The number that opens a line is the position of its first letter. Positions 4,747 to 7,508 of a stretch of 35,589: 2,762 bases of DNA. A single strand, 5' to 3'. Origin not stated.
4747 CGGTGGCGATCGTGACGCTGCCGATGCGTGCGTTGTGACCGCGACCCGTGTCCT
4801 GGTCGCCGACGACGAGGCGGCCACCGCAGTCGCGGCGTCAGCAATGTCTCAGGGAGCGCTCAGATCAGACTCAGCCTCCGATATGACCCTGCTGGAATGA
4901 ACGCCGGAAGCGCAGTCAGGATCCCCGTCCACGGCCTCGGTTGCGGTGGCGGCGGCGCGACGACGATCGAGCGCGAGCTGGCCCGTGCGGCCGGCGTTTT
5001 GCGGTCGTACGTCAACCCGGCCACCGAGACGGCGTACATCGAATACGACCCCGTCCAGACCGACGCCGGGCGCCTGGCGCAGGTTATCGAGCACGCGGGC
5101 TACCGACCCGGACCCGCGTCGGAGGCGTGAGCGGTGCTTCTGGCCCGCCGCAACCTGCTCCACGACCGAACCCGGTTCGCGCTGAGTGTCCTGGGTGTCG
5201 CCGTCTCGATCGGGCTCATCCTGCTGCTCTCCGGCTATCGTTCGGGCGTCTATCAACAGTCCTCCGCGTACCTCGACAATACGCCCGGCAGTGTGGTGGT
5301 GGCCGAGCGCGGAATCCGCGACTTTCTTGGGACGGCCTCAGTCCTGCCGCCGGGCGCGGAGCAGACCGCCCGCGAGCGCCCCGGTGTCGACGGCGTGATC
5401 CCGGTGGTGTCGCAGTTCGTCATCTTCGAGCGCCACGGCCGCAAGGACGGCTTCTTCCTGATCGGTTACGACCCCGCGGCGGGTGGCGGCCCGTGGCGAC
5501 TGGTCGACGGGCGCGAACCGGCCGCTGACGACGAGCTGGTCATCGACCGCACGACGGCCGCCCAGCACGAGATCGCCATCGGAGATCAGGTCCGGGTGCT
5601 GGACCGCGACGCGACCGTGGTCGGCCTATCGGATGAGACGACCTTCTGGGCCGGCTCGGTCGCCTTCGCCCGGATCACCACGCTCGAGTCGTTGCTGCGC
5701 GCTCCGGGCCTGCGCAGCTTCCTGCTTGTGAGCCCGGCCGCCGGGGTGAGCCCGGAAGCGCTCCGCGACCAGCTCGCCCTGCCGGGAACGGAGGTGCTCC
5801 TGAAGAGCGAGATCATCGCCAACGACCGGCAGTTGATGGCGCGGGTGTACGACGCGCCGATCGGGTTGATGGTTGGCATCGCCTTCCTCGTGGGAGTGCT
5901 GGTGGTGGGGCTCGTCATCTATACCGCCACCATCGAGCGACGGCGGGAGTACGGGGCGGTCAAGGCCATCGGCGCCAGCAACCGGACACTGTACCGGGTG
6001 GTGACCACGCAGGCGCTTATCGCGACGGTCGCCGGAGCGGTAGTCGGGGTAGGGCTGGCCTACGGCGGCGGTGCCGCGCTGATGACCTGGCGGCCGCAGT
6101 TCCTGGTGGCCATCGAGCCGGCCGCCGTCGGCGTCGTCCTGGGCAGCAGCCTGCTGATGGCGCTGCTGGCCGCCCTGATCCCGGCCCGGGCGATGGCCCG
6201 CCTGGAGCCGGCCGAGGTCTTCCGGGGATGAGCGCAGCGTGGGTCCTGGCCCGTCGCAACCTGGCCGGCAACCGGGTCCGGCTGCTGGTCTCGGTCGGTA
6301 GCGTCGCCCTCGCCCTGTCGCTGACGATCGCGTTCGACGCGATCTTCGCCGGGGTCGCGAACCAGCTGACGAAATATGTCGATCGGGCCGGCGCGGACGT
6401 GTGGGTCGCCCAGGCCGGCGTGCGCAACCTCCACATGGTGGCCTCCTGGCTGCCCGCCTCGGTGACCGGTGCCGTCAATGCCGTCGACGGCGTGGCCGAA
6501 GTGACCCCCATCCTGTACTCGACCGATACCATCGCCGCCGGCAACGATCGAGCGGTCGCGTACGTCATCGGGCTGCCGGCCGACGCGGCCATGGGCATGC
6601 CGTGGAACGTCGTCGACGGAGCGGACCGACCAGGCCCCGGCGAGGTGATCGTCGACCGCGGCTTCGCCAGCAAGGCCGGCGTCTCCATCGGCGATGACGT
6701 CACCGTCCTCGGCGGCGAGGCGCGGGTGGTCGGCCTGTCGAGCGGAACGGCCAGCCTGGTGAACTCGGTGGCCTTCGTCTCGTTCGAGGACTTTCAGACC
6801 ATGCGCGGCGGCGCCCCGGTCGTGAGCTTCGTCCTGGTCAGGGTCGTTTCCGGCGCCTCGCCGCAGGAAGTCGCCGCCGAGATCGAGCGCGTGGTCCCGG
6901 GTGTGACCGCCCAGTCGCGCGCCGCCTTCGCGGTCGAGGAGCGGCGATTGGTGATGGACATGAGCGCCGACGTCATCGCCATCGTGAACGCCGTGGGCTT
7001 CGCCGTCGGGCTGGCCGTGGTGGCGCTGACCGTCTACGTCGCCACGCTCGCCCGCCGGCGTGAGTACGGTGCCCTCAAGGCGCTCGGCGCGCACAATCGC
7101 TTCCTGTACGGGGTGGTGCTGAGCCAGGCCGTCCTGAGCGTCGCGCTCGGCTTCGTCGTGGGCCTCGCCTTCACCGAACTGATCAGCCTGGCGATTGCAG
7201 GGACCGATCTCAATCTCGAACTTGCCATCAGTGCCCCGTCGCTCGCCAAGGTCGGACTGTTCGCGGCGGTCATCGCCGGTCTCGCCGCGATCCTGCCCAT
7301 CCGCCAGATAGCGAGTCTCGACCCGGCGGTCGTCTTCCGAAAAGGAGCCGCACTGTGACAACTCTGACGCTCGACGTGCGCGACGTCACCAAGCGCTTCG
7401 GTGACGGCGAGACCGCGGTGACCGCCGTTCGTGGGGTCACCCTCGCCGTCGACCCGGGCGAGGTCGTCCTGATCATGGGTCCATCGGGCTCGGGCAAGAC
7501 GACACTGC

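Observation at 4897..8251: LolCDE-like ABC system (two FtsX/MacB permeases plus one ATPase) with a YHS/TRASH-fused ATPase and a degenerate single-Cys HMA protein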

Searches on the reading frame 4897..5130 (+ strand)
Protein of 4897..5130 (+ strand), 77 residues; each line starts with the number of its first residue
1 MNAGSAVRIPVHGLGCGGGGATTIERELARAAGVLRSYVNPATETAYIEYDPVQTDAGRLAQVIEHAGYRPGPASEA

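Call 3: search_protein_families(library=pfam, proteins=[window:4897-5130:+], max_evalue=0.1)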
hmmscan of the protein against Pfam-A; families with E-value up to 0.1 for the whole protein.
window:4897-5130:+ (77 aa): 2 families
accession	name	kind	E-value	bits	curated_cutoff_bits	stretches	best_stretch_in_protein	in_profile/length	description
PF00403.32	HMA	-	2.9e-08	34.4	24.8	1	9-69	2-61/62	Heavy-metal-associated domain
PF05754.19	DUF834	-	0.0023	18.2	23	1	17-46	14-43/52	Domain of unknown function (DUF834)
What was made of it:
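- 4897..5130 (+): HMA-fold protein of 77 aa with a single Cys (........) and no signal peptide. It is an accessory partner found only in the closest clade. Pfam HMA 34.4 bits (call 3).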

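Call 4: search_protein_families(library=ncbifam, proteins=[window:4897-5130:+], max_evalue=0.01)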
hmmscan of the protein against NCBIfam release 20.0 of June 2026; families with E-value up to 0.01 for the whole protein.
window:4897-5130:+ (77 aa): 6 families
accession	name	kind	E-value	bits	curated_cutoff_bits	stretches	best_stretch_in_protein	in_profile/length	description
NF033556.1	MerTP_fusion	equivalog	6.8e-07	29.1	180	1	6-70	121-184/186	mercuric transport protein MerTP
NF041115.1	UxxU_metal_bind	equivalog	5.9e-06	26.3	95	1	6-71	5-69/74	metal-binding (seleno)protein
NF033795.1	chaper_CopZ_Bs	exception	1e-05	25.6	91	1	9-69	4-63/66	copper chaperone CopZ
TIGR02052.1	MerP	equivalog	4.3e-05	23.9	92.55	1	4-69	22-86/92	mercury resistance system periplasmic binding protein MerP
NF033794.2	chaper_CopZ_Eh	exception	0.00034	20.7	95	1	11-70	6-64/68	copper chaperone CopZ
NF045683.1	MerT_CopZ_Se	exception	0.0069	15.9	375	1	20-70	176-226/235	MerT/CopZ fusion-like heavy metal transport selenoprotein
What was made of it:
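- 4897..5130 (+): The CopZ models are far below cut-off (call 4).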

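Call 73: find_homologous_proteins(query=window:4897-5127:+, max_evalue=0.001)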
Query window:4897-5127:+ (77 aa): 33 proteins with E <= 0.001 among 41 candidates.
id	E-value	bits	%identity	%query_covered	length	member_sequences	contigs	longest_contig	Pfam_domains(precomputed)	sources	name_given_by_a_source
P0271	3.6e-40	153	94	100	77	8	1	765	PF00403.33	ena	-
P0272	2.7e-29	118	73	100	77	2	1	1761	PF00403.33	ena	-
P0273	8.8e-29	117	75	99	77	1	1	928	PF00403.33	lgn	-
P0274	1.1e-27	113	71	100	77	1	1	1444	PF00403.33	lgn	-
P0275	1.3e-27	113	73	97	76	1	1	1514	PF00403.33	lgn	-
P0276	1.8e-27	112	71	100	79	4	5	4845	PF00403.33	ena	-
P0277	2.7e-27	112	74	100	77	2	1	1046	PF00403.33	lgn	-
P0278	4.1e-27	111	72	99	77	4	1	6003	PF00403.33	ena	-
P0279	1.0e-26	110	71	99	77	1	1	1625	PF00403.33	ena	-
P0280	1.0e-26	110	70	100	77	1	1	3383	PF00403.33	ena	-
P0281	1.3e-26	110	71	95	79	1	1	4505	PF00403.33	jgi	jgi:cation transport ATPase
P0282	3.5e-26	108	70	100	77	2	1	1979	PF00403.33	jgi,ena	-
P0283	3.8e-26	108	70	100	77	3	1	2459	PF00403.33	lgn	-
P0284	2.5e-25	106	74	91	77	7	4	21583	PF00403.33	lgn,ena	-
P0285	3.5e-25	105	70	99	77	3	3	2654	PF00403.33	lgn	-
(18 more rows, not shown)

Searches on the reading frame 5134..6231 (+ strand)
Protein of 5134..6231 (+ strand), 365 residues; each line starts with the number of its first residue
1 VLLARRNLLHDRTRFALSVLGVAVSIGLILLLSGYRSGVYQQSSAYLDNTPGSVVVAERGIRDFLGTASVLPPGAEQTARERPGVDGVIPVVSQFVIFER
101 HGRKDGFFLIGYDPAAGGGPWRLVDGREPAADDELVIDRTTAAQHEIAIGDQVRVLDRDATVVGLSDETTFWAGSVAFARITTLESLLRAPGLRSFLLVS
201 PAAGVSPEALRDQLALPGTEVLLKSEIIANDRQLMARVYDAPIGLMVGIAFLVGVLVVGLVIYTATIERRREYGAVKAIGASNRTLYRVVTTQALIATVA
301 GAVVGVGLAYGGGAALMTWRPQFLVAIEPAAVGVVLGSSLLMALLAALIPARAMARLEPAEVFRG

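Call 3: search_protein_families(library=pfam, proteins=[window:5134-6231:+], max_evalue=0.1)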
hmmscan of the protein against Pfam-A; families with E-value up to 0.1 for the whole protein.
window:5134-6231:+ (365 aa): 4 families
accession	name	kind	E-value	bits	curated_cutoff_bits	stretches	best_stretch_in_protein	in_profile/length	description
PF12704.14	MacB_PCD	-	6.2e-17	63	27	1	16-214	2-204/207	MacB-like periplasmic core domain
PF02687.27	FtsX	-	1.7e-14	54.4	25.5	1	245-359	2-120/120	FtsX-like permease C-terminal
PF06305.16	LapA_dom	-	0.0013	19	28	1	236-275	13-51/64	Lipopolysaccharide assembly protein A domain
PF03189.18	Otopetrin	-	0.045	13.1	27.8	1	232-299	223-290/434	Otopetrin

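Call 4: search_protein_families(library=ncbifam, proteins=[window:5134-6231:+], max_evalue=0.01)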
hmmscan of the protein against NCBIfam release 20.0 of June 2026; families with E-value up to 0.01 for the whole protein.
window:5134-6231:+ (365 aa): 6 families
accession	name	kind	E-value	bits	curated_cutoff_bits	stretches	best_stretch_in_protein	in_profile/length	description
TIGR01185.1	devC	equivalog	3.4e-11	42.7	290.35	1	205-363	218-380/380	ABC transporter permease DevC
TIGR03434.1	ADOP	subfamily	1.4e-06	26.8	622.3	1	234-364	672-801/803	ADOP family duplicated permease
NF007826.0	PRK10535.1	equivalog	2.3e-06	26.2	966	1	244-362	526-644/648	macrolide ABC transporter ATP-binding protein/permease MacB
TIGR02212.1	lolCE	equivalog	2.5e-05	23.4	362.45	0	256-364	284-409/411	lipoprotein-releasing ABC transporter permease subunit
NF008357.0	PRK11146.1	exception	0.0026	16.7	439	0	330-363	378-411/414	lipoprotein-releasing ABC transporter permease subunit LolE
NF041854.1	ABC_perm_YbbP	equivalog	0.004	15.1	999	0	123-329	567-771/806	putative ABC transporter permease subunit YbbP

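Call 28: search_solved_structures(query=window:5134-6228:+, max_evalue=0.01)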
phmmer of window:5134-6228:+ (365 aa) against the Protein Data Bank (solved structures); distinct sequences matched with E-value up to 0.01: 5.
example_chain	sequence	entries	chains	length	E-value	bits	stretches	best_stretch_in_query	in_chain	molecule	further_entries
5gko_A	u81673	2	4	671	3.5e-05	26.6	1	247-361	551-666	Macrolide export ATP-binding/permease protein MacB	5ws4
5xu1_M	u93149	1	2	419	0.00055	22.7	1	239-364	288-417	ABC transporter permeae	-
5nik_J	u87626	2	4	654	0.0012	21.5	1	243-362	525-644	Macrolide export ATP-binding/permease protein MacB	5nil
9o9x_C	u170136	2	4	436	0.0031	20.2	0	247-328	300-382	ABC transporter permease YtrF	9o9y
5lil_A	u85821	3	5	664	0.0031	20.2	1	246-360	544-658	Macrolide export ATP-binding/permease protein MacB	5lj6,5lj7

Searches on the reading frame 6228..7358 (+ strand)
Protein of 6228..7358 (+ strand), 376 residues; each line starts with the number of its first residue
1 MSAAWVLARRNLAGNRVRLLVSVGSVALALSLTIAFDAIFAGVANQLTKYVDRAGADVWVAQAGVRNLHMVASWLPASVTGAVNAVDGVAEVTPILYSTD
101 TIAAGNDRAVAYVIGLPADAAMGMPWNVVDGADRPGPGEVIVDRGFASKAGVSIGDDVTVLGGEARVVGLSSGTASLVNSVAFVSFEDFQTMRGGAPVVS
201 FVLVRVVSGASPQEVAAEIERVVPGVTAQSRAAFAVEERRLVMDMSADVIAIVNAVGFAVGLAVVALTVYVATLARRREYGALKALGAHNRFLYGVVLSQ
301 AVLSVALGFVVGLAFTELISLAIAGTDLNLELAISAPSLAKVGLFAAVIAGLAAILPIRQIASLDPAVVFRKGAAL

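Call 3: search_protein_families(library=pfam, proteins=[window:6228-7358:+], max_evalue=0.1)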
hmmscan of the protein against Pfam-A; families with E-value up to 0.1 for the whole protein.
window:6228-7358:+ (376 aa): 2 families
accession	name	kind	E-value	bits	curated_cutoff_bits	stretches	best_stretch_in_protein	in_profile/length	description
PF02687.27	FtsX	-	3.2e-15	56.7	25.5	1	253-366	3-120/120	FtsX-like permease C-terminal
PF12704.14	MacB_PCD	-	2.1e-13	51.5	27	1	21-221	3-206/207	MacB-like periplasmic core domain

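Call 4: search_protein_families(library=ncbifam, proteins=[window:6228-7358:+], max_evalue=0.01)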
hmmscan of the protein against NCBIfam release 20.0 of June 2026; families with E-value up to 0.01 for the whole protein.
window:6228-7358:+ (376 aa): 5 families
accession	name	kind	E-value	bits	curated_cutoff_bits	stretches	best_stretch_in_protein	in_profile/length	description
TIGR01185.1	devC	equivalog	6.2e-11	41.9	290.35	1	198-370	206-380/380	ABC transporter permease DevC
TIGR03434.1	ADOP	subfamily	1.9e-06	26.3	622.3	1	191-372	624-802/803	ADOP family duplicated permease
TIGR02212.1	lolCE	equivalog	0.00094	18.2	362.45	1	8-165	13-170/411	lipoprotein-releasing ABC transporter permease subunit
NF041854.1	ABC_perm_YbbP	equivalog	0.0035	15.3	999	0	127-164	566-603/806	putative ABC transporter permease subunit YbbP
NF038347.1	FtsX_Gpos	exception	0.0036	16.7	225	0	190-293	111-214/296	permease-like cell division protein FtsX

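Call 29: search_solved_structures(query=window:6228-7355:+, max_evalue=0.01)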
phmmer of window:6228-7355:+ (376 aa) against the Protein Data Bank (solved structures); distinct sequences matched with E-value up to 0.01: 4.
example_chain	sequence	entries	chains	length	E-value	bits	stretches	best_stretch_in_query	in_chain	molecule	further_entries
7w78_B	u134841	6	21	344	0.00062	22.6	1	93-369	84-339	Putative ABC transport system integral membrane protein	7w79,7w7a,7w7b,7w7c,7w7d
5nik_J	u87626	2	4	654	0.0011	21.8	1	147-368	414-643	Macrolide export ATP-binding/permease protein MacB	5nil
5xu1_M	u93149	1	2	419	0.0031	20.3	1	246-370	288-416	ABC transporter permeae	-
5lil_A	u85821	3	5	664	0.0093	18.7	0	248-368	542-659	Macrolide export ATP-binding/permease protein MacB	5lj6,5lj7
